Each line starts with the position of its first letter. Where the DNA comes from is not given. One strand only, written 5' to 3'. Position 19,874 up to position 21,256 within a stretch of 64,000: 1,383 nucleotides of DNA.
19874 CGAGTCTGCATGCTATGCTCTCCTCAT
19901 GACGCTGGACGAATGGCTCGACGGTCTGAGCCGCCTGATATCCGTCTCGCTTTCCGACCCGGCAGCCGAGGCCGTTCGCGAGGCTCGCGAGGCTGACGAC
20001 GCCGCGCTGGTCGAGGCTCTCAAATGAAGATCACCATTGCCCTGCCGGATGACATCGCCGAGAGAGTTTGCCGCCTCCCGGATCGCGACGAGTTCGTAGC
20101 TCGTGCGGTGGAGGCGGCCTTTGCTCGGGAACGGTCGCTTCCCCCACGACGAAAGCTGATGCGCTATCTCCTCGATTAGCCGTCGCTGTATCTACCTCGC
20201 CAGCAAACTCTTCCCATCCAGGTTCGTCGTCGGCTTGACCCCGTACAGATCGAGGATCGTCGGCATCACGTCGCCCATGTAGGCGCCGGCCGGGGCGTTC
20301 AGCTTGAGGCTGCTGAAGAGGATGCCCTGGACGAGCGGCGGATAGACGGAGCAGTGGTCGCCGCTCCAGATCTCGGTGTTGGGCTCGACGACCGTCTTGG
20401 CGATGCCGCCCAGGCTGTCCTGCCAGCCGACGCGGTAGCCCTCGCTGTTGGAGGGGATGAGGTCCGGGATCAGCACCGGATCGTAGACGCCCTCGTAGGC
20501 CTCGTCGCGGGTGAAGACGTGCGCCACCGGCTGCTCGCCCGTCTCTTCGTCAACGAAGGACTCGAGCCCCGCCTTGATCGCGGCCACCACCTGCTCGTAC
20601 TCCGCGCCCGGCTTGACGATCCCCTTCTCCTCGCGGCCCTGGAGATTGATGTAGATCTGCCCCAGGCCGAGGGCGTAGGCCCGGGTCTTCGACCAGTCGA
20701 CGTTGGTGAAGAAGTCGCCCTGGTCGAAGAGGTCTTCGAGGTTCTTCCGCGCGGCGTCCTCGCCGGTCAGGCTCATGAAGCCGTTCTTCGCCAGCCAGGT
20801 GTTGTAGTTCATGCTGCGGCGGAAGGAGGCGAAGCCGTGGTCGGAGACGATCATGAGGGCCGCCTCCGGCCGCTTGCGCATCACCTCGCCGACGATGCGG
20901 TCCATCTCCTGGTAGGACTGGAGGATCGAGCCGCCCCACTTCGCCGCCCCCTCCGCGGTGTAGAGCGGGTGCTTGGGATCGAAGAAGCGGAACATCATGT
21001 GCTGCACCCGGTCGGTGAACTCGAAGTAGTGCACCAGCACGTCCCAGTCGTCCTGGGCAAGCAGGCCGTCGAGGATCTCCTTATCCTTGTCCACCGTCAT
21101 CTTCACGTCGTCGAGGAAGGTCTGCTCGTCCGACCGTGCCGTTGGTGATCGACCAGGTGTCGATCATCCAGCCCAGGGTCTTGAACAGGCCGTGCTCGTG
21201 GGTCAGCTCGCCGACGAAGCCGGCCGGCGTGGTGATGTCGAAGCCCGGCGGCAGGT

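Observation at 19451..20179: Twenty phased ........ palindromes (two helical turns apart) next to a tiny RHH gene cassette: a centromere/operator-like array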

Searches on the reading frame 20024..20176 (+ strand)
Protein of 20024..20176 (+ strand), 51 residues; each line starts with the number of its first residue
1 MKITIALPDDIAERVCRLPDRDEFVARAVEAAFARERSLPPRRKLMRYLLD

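Call 7: search_protein_families(library=pfam, proteins=[window:20024-20176:+], max_evalue=0.1)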
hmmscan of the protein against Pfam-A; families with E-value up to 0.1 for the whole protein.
window:20024-20176:+ (51 aa): 0 families

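Call 8: search_protein_families(library=ncbifam, proteins=[window:20024-20176:+], max_evalue=0.1)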
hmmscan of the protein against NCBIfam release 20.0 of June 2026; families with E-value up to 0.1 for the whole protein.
window:20024-20176:+ (51 aa): 0 families

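Call 17: find_homologous_proteins(query=window:20024-20176:+, max_evalue=0.01)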
Query window:20024-20176:+ (51 aa): 22 proteins with E <= 0.01 among 22 candidates.
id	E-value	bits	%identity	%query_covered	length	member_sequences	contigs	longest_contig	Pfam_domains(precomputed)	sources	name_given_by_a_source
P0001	1.3e-24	101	100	100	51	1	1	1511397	-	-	-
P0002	2.9e-14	69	78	94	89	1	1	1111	-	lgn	-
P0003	3.2e-14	69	100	73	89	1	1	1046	-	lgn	-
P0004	5.5e-14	68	75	96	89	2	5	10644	-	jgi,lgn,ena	-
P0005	1.2e-13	67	95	73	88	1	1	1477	-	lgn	-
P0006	1.5e-12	64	74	94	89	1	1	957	-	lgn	-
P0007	2.5e-12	63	95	73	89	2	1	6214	-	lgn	-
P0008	7.0e-12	62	70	94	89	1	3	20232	-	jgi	jgi:hypothetical protein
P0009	7.3e-12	62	69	96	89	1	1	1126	-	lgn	-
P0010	1.3e-11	61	86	73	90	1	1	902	-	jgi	-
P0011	2.3e-11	60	84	75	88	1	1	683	-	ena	-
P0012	2.4e-11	60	86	73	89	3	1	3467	-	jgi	jgi:hypothetical protein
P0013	2.9e-11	60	84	75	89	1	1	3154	-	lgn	-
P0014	3.5e-11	60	89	71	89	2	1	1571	-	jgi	jgi:hypothetical protein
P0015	8.3e-11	59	87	75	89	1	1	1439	-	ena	-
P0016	1.4e-10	58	87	75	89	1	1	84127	-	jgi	jgi:hypothetical protein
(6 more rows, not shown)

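Call 20: find_encoding_contigs(protein=P0016, flank=6000, max_places=3)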
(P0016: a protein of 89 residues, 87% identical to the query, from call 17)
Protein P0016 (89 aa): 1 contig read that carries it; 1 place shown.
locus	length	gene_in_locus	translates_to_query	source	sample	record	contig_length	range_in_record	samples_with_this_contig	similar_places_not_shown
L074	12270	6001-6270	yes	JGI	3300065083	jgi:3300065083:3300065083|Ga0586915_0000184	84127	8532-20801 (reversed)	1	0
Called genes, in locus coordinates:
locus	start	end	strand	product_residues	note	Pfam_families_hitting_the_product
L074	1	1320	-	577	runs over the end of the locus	PF00486:Trans_reg_C, PF14559:TPR_19 (faint), PF13428:TPR_14 (faint), PF23914:TPR_CcmH_CycH (faint), PF00515:TPR_1 (faint), PF07719:TPR_2 (faint), PF13414:TPR_11 (weak), PF13432:TPR_16, +3 more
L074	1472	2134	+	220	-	PF07638:Sigma70_ECF (weak), PF04542:Sigma70_r2, PF08281:Sigma70_r4_2, PF04545:Sigma70_r4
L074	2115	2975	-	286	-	PF04199:Cyclase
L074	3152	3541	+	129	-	PF03965:Penicillinase_R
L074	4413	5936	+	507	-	-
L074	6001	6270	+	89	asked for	-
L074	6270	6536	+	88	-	-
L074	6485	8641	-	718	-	PF01663:Phosphodiest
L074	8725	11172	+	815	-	PF07228:SpoIIE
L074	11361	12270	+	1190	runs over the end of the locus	PF01590:GAF, PF13185:GAF_2, PF01590:GAF, PF13185:GAF_2, PF13492:GAF_3, PF01590:GAF, PF13185:GAF_2, PF00989:PAS, +3 more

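Call 21: find_encoding_contigs(protein=P0008, flank=6000, max_places=3)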
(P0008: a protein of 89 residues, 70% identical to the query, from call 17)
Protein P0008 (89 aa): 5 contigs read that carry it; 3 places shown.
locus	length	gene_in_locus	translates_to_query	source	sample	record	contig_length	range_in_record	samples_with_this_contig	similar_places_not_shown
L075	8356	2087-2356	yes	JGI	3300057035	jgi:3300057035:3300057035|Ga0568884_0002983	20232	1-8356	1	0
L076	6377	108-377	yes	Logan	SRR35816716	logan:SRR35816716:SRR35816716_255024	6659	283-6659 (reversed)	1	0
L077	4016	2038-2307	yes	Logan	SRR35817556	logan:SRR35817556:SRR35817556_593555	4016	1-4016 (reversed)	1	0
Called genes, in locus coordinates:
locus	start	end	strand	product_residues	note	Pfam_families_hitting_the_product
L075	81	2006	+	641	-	-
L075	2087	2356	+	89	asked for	-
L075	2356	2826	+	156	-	PF01850:PIN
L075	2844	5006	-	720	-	PF01663:Phosphodiest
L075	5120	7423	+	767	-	PF07228:SpoIIE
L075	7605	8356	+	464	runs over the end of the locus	PF02646:RmuC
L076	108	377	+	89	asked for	-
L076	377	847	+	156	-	PF01850:PIN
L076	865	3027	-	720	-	PF01663:Phosphodiest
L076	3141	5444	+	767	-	PF07228:SpoIIE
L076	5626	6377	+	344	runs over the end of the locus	?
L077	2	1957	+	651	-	?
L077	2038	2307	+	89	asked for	-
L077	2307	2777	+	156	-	PF01850:PIN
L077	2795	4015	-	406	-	?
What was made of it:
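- On RHH fold of the 51-aa ORF: The genomic partner is a PIN toxin (call 21).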

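Call 22: find_encoding_contigs(protein=P0004, flank=6000, max_places=5)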
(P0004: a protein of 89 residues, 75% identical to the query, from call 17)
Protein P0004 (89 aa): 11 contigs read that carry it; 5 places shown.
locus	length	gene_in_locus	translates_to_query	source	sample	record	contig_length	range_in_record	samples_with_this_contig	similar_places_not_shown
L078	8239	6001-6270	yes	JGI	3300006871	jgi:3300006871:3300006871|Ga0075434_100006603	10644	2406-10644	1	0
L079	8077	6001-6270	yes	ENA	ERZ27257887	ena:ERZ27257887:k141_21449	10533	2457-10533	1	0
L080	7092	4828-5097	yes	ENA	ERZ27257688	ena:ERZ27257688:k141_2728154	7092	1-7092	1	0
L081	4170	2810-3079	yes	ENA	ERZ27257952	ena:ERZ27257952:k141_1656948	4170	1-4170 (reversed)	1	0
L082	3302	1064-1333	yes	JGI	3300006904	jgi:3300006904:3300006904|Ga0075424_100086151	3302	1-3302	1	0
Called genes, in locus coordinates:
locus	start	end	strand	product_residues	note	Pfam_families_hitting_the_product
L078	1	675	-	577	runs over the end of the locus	PF00486:Trans_reg_C, PF14559:TPR_19 (faint), PF13428:TPR_14 (faint), PF23914:TPR_CcmH_CycH (faint), PF00515:TPR_1 (faint), PF07719:TPR_2 (faint), PF13414:TPR_11 (weak), PF13432:TPR_16, +3 more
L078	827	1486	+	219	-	PF07638:Sigma70_ECF (weak), PF04542:Sigma70_r2, PF08281:Sigma70_r4_2, PF04545:Sigma70_r4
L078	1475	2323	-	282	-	PF04199:Cyclase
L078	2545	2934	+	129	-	PF03965:Penicillinase_R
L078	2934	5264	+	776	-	-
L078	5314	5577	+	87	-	PF22513:FitA-like_RHH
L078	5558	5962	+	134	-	PF01850:PIN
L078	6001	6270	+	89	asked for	-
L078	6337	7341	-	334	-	-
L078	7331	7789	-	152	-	-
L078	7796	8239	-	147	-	?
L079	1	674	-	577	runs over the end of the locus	PF13428:TPR_14 (faint), PF00486:Trans_reg_C, PF14559:TPR_19 (faint), PF23914:TPR_CcmH_CycH (faint), PF00515:TPR_1 (faint), PF07719:TPR_2 (faint), PF13414:TPR_11 (weak), PF13432:TPR_16, +3 more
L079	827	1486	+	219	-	PF07638:Sigma70_ECF (weak), PF04542:Sigma70_r2, PF08281:Sigma70_r4_2, PF04545:Sigma70_r4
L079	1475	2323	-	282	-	PF04199:Cyclase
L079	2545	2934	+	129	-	PF03965:Penicillinase_R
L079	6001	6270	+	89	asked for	-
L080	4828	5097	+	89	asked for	-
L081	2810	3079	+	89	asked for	-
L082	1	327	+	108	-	?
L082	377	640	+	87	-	PF22513:FitA-like_RHH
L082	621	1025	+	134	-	PF01850:PIN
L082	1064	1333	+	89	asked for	-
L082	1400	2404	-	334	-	-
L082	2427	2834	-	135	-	-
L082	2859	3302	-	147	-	?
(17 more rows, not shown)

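Call 33: find_encoding_contigs(protein=P0003, flank=6000, max_places=3)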
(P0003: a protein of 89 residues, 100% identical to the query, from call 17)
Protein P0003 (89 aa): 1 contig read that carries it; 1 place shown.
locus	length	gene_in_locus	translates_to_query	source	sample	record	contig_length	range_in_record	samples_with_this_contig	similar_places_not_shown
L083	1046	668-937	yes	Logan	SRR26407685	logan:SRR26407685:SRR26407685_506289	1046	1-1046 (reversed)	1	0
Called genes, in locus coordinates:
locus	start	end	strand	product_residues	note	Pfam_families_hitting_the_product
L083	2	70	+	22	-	?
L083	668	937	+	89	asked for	-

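Call 34: find_encoding_contigs(protein=P0007, flank=6000, max_places=3)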
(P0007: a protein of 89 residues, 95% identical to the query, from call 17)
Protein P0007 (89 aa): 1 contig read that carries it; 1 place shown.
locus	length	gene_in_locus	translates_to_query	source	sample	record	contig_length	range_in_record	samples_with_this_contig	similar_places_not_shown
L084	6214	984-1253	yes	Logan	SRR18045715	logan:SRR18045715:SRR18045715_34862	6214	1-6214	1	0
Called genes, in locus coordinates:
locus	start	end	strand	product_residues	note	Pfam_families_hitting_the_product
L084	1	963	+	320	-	?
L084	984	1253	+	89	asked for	-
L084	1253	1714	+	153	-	PF01850:PIN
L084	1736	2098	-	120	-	-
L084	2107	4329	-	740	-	PF01663:Phosphodiest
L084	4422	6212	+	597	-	?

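Call 35: find_encoding_contigs(protein=P0005, flank=6000, max_places=3)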
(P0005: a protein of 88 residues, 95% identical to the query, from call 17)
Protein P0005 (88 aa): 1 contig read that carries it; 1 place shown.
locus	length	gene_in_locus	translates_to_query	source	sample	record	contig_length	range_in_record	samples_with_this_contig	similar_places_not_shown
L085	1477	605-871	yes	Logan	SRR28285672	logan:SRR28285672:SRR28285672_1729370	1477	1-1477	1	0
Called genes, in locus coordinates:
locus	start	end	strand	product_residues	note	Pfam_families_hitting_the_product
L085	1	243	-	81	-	?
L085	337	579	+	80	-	PF22513:FitA-like_RHH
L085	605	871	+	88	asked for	-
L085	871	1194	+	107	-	PF01850:PIN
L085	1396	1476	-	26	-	?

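Call 64: search_solved_structures(query=A2, max_evalue=10, show_alignments=2)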
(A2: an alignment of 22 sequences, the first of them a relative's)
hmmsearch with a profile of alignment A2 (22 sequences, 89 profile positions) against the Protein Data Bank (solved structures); distinct sequences matched with E-value up to 10: 14.
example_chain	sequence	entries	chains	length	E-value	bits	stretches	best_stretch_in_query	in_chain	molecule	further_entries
8q83_A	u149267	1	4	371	0.49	14.2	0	21-68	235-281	Photorhabdus luminescens subsp. laumondii TTO1 complete genome segment 3/17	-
7wj0_A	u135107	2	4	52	0.8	13.6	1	1-32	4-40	Antitoxin MazE6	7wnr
2vrz_A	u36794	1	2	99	1.1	13.1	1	31-72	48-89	VIRULENCE FACTOR ESXA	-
2g9w_A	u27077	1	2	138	1.1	13.1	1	4-59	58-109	conserved hypothetical protein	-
2vs0_A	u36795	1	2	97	1.1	13.1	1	31-72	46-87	VIRULENCE FACTOR ESXA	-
4jw3_C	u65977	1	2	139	1.2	13.1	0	15-37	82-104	Alpha-helical artificial proteins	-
6ijz_A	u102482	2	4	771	1.7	12.5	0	8-76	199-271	Calcium permeable stress-gated cation channel 1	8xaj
8xs5_A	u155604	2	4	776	1.7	12.5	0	8-76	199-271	Calcium permeable stress-gated cation channel 1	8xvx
8xs4_A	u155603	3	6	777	1.7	12.5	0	8-76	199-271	Calcium permeable stress-gated cation channel 1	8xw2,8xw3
8xng_A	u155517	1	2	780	1.7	12.5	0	8-76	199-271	Calcium permeable stress-gated cation channel 1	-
6mgv_A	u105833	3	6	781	1.7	12.5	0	8-76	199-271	Calcium permeable stress-gated cation channel 1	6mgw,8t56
9cfs_A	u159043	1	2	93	1.8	12.4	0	49-82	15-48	Long regulatory protein rop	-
8xw1_A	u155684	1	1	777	1.9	12.4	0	8-76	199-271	Calcium permeable stress-gated cation channel 1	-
7mwr_B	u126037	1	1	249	4.5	11.1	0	44-83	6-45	LHD101B4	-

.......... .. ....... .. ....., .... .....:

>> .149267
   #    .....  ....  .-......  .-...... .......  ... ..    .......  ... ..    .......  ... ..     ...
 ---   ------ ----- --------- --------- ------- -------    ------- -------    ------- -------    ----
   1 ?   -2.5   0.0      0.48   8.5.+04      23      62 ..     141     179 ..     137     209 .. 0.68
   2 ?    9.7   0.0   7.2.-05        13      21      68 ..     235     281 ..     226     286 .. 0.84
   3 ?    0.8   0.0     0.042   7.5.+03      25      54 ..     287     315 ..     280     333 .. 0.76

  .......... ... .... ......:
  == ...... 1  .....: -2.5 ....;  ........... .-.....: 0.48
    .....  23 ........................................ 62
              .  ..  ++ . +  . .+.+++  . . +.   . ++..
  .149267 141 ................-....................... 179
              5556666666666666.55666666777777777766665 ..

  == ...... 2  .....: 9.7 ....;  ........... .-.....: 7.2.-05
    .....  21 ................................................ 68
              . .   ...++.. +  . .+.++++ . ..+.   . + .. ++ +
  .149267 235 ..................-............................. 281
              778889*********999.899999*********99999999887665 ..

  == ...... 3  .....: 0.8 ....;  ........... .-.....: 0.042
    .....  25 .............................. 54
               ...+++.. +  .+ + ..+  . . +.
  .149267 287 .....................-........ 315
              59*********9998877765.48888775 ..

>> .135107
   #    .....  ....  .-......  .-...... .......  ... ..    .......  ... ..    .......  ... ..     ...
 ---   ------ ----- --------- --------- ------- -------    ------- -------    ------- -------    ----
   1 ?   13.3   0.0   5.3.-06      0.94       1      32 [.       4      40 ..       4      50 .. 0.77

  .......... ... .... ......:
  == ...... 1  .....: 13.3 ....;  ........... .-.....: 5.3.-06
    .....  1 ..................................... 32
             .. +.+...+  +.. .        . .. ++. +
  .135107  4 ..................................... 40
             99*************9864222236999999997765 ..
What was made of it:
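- On RHH fold of the 51-aa ORF: The PDB profile search gives only a weak match to the RHH antitoxin MazE6 (E = 0.8; call 64).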

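Call 66: search_protein_families(library=pfam, proteins=[P0003, L078:5314-5574:+, L075:2356-2823:+, L078:5558-5959:+], max_evalue=1)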
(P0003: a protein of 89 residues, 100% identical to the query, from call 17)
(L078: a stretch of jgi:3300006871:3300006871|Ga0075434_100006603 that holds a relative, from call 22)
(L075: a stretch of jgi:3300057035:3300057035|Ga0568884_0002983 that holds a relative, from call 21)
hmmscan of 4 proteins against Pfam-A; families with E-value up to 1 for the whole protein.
P0003 (89 aa): 0 families

L078:5314-5574:+ (87 aa): 6 families
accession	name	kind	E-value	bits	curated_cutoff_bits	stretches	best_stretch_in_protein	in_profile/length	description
PF22513.2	FitA-like_RHH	-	3.6e-10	40.1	27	1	5-39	3-37/39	Antitoxin FitA-like, ribbon-helix-helix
PF09386.16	ParD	-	0.00021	22.1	27.3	1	9-38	7-36/80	Antitoxin ParD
PF22688.2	Hda_lid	-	0.00051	20.4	27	1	14-56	4-48/65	Hda, lid domain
PF23929.1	DUF7267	-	0.0049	17.7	27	1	5-32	27-54/64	Family of unknown function (DUF7267)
PF14791.11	DNA_pol_B_thumb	-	0.015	15.6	25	1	13-47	10-44/63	DNA polymerase beta thumb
PF05534.18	HicB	-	0.045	14.1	21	1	10-37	24-51/51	HicB family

L075:2356-2823:+ (156 aa): 2 families
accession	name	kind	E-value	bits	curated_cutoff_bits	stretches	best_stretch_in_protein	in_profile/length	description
PF01850.27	PIN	-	5.4e-12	46.8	23.6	1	3-134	1-117/120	PIN domain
PF13654.12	AAA_32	-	0.056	13.9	21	1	87-141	68-122/133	LonB-like, AAA domain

L078:5558-5959:+ (134 aa): 3 families
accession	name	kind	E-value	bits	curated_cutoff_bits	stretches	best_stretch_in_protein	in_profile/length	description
PF01850.27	PIN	-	3.1e-13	50.8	23.6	1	4-121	1-118/120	PIN domain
PF10130.15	PIN_2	-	0.0072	17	22.4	1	5-118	1-116/133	PIN domain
PF02881.24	SRP54_N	-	0.05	14.2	22.4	0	43-71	5-33/75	SRP54-type protein, helical bundle domain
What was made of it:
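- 20024..20179 (+): Remnant of an 89-aa antitoxin gene (predicted strand-helix-helix N-terminus). The first 37 residues are intact. A 134-bp internal deletion then shifts the frame, and the tail reads into the first codons of the lost PIN toxin gene. There is no Pfam hit (calls 7, 66).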

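Call 70: predict_structure(alignment_id=A2)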
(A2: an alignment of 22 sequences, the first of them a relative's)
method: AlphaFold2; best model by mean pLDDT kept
length: 89 residues; sequences in the alignment: 22
mean_pLDDT: 72.8   pTM: 0.29
mean pLDDT of the five models: 72.8, 68.9, 67.3, 58.8, 57.8
residues with pLDDT >= 90: 0; 70-90: 63; 50-70: 17; < 50: 9
segments of 3 or more residues with pLDDT < 50: 37-44
pLDDT, mean of each block of 10 residues (from residue 1): 77 82 82 61 55 79 75 81 62
secondary structure, 60 per line:
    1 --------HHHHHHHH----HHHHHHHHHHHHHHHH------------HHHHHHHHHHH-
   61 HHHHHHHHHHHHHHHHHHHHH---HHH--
elements in order: H9-16 H21-36 H49-59 H61-81
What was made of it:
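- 20024..20179 (+): The AF2 model gives an extended N-terminus, helices 9-16 and 21-36, a linker and two more helices (call 70).
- On RHH fold of the 51-aa ORF: The AF2 model of the full-length homologue shows an extended N-terminus plus helices 9-16 and 21-36 (pLDDT 73; call 70).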

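Call 74: fold_search(model_id=the predicted structure, library=pdb)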
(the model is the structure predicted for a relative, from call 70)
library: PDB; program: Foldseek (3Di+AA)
matches with E <= 10: 1; with E <= 0.001: 0
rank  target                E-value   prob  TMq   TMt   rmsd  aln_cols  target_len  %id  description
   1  6c04_J                6.8e+00  0.04  0.21  0.18   5.4        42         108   31  Mtb RNAP Holo/RbpA/double fork DNA -closed clamp (released 2018-03-28)
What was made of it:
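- On RHH fold of the 51-aa ORF: Foldseek found nothing (call 74).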

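Call 76: find_encoding_contigs(protein=P0002, flank=3000, max_places=3)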
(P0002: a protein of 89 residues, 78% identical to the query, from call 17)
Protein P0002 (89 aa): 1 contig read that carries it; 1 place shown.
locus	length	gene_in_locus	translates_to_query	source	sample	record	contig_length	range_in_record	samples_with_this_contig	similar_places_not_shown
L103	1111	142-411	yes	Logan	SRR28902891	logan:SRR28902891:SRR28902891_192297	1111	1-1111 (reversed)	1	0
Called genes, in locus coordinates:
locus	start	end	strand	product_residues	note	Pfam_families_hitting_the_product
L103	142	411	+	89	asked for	-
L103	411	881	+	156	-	PF01850:PIN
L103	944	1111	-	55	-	?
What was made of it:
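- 20024..20179 (+): In relatives the gene is followed by a 153-156-aa PIN gene (calls 21, 34, 76).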

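Call 77: find_encoding_contigs(protein=P0013, flank=3000, max_places=3)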
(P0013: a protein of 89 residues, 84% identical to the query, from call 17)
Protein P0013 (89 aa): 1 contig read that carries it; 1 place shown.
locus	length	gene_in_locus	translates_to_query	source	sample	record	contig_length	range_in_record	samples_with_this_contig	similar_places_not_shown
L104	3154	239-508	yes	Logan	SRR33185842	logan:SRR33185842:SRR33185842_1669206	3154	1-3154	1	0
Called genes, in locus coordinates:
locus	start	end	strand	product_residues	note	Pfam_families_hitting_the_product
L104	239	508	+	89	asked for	-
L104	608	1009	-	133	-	-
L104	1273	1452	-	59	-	PF09954:DUF2188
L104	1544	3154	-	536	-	?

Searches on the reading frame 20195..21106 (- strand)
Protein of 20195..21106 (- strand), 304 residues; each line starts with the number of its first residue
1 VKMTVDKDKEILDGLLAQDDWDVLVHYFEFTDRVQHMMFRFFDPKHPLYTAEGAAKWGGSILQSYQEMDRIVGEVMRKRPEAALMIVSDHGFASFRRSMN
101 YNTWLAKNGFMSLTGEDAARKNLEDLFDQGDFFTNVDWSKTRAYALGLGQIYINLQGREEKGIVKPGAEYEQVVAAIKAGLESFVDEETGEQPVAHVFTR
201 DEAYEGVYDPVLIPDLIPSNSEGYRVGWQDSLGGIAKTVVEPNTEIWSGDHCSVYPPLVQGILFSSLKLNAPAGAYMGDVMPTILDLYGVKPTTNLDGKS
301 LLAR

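Call 7: search_protein_families(library=pfam, proteins=[window:20195-21106:-], max_evalue=0.1)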
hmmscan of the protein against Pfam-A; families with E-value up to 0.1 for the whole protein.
window:20195-21106:- (304 aa): 1 family
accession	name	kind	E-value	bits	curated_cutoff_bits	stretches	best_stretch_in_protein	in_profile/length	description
PF01663.27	Phosphodiest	-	1.3e-15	58.3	23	1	15-227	157-324/342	Type I phosphodiesterase / nucleotide pyrophosphatase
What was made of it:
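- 20192..22344 (-): Convergent neighbour: a type I phosphodiesterase/nucleotide pyrophosphatase gene broken into several ORFs by about 6 single-base insertions relative to the intact 718-aa orthologue. Pfam PF01663 on two fragments (call 7).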

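Call 8: search_protein_families(library=ncbifam, proteins=[window:20195-21106:-], max_evalue=0.1)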
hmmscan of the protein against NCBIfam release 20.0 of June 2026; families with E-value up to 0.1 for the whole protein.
window:20195-21106:- (304 aa): 1 family
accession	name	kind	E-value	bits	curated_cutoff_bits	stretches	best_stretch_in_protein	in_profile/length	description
NF010322.0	PRK13759.1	equivalog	0.0095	14.5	481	1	277-302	352-377/486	arylsulfatase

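Call 18: find_encoding_contigs(protein=window:20195-21106:-, flank=10000, max_places=10)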
Protein window:20195-21106:- (304 aa): no gene with exactly this product is on record in the collection.
